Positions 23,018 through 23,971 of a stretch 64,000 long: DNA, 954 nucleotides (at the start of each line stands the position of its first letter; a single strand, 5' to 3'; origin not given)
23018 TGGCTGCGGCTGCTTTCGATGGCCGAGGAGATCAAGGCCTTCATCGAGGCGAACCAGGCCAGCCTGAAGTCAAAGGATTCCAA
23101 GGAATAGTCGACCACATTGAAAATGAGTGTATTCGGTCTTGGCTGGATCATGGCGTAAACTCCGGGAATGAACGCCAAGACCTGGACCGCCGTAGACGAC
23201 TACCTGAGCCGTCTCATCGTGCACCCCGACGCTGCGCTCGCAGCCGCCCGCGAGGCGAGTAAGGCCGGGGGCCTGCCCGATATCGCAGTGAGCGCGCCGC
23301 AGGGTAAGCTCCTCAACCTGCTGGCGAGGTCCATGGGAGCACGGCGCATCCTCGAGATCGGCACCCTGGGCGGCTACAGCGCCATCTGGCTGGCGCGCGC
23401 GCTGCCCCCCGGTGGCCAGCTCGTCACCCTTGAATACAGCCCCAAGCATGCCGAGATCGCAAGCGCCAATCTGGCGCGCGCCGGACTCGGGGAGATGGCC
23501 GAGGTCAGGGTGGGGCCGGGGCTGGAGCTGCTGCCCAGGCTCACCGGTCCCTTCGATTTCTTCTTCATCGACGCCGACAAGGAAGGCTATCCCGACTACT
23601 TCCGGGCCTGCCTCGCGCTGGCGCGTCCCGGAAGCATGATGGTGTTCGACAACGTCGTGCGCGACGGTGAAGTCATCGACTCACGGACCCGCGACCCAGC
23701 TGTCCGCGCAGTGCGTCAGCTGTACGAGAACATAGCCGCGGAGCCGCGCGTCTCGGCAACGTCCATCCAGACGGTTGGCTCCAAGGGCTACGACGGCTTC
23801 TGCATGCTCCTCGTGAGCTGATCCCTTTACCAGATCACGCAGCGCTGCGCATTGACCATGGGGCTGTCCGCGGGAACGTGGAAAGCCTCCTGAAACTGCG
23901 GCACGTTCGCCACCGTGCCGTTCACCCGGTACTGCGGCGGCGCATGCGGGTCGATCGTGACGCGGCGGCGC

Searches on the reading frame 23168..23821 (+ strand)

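Call 6: search_protein_families(library=pfam, proteins=[window:23168-23821:+], max_evalue=0.01)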
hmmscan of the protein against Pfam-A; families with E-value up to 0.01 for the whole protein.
window:23168-23821:+ (217 aa): 6 families
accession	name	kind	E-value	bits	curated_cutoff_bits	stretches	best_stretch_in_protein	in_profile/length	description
PF01596.23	Methyltransf_3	-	5.7e-40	137.3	22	1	25-200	12-192/204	O-methyltransferase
PF13578.12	Methyltransf_24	-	2.6e-16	60.8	26.3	1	62-163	1-105/105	Methyltransferase domain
PF01135.25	PCMT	-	4e-06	27.2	20.3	1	46-144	63-158/210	Protein-L-isoaspartate(D-aspartate) O-methyltransferase (PCMT)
PF13649.12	Methyltransf_25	-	4.4e-05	24.5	27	1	61-155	1-96/97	Methyltransferase domain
PF08242.18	Methyltransf_12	-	0.004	18.3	30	0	62-120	1-58/98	Methyltransferase domain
PF08241.18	Methyltransf_11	-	0.0061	17.6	21.2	0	62-134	1-66/95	Methyltransferase domain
